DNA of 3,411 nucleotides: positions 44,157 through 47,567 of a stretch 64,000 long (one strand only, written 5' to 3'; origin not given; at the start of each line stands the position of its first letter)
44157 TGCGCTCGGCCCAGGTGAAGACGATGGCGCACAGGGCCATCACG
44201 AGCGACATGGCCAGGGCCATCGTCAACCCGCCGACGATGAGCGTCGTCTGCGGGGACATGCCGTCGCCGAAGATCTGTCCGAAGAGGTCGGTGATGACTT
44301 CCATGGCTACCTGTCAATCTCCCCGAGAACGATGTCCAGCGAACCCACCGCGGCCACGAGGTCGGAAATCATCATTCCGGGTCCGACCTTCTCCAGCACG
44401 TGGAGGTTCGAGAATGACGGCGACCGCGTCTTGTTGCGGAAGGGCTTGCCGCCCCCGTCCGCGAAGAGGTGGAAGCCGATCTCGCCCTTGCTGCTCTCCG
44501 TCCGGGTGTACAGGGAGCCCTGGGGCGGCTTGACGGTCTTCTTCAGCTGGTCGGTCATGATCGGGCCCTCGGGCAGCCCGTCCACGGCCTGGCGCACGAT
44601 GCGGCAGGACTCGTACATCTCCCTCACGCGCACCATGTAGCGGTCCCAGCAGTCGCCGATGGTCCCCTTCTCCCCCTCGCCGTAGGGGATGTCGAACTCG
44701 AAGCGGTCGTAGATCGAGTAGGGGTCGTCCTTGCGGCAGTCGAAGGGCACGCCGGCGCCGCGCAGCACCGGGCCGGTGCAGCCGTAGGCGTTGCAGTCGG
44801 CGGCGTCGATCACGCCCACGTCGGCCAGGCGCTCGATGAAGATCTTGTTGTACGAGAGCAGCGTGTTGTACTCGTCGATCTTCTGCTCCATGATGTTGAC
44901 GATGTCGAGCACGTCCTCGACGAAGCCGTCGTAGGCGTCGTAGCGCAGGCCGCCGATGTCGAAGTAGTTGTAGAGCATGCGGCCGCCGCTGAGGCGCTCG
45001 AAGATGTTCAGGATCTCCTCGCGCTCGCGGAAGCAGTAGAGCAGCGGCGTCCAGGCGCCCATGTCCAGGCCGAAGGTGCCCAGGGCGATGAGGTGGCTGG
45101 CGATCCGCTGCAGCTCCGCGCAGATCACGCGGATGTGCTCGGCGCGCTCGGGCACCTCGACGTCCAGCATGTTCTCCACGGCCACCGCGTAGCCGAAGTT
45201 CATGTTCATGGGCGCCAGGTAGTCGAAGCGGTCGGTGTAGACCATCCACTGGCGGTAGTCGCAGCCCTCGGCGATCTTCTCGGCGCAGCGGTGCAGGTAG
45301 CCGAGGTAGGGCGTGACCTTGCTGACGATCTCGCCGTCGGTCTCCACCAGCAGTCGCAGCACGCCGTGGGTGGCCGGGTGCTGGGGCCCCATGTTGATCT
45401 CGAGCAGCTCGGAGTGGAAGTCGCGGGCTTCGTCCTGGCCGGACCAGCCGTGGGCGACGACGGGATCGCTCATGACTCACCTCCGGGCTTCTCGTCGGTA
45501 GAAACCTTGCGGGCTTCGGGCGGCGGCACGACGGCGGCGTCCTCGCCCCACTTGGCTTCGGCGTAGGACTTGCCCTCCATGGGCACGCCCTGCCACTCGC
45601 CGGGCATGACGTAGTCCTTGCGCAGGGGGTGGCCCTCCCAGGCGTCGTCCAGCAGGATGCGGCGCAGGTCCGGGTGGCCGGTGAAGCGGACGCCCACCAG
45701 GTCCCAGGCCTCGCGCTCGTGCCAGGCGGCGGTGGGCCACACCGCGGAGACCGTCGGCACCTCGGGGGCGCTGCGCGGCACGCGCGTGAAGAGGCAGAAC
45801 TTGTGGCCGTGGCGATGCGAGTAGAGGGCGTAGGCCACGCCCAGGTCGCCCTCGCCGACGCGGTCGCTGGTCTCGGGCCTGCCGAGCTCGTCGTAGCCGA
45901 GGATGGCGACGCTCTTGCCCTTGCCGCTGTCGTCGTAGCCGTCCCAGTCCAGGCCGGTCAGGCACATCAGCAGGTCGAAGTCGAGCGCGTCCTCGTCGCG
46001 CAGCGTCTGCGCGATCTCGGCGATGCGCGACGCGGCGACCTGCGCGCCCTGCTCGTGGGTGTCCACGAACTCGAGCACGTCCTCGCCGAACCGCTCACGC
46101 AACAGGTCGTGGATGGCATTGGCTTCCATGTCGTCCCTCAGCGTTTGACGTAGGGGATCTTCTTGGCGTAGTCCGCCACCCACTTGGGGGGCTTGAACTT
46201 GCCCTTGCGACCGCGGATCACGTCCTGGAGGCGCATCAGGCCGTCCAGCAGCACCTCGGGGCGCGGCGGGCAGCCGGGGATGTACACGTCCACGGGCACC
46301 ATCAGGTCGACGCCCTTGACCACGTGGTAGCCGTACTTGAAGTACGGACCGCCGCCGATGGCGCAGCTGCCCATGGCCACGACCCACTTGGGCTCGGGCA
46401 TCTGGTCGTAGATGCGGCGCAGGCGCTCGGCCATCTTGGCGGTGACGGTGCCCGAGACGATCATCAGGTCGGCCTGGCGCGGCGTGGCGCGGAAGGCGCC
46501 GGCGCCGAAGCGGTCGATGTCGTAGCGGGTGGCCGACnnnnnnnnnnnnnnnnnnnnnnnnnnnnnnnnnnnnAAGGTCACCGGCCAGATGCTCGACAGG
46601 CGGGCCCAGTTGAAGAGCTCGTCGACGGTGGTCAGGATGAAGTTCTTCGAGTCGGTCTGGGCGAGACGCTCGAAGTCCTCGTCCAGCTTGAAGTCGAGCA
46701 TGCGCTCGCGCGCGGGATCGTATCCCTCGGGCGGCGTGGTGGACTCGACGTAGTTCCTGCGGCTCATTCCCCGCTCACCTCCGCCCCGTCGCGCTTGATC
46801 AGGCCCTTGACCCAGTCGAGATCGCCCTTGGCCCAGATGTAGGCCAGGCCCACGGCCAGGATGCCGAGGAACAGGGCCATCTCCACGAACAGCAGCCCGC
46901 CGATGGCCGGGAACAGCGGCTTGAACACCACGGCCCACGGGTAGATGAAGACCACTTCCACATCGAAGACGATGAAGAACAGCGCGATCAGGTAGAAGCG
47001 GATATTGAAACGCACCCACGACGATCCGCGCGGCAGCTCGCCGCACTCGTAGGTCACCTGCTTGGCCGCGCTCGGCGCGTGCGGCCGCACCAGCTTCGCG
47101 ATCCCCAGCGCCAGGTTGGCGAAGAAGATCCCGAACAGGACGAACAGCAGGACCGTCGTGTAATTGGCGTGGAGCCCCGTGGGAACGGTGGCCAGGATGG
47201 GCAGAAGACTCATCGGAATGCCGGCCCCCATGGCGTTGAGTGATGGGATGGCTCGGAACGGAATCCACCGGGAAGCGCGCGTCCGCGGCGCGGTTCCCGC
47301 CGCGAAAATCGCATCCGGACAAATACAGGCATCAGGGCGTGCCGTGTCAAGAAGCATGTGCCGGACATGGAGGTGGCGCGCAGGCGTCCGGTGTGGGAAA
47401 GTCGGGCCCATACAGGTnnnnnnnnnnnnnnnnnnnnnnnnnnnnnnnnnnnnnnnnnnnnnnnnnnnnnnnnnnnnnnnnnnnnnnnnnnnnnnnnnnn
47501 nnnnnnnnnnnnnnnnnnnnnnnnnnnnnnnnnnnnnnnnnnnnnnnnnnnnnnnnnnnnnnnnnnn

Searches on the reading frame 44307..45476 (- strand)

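Call 10: search_protein_families(library=pfam, proteins=[window:44307-45476:-], max_evalue=0.001)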
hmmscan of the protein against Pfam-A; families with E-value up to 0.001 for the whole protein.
window:44307-45476:- (389 aa): 1 family
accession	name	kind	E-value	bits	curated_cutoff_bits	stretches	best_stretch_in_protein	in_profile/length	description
PF00346.24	Complex1_49kDa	-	7.8e-92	307.6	24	2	138-315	1-173/271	Respiratory-chain NADH dehydrogenase, 49 Kd subunit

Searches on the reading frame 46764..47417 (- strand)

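Call 10: search_protein_families(library=pfam, proteins=[window:46764-47417:-], max_evalue=0.001)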
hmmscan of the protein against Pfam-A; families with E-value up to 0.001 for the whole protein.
window:46764-47417:- (217 aa): 1 family
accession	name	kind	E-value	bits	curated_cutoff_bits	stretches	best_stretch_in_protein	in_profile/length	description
PF00507.24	Oxidored_q4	-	7.1e-34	116.4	23.3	1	102-202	3-99/99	NADH-ubiquinone/plastoquinone oxidoreductase, chain 3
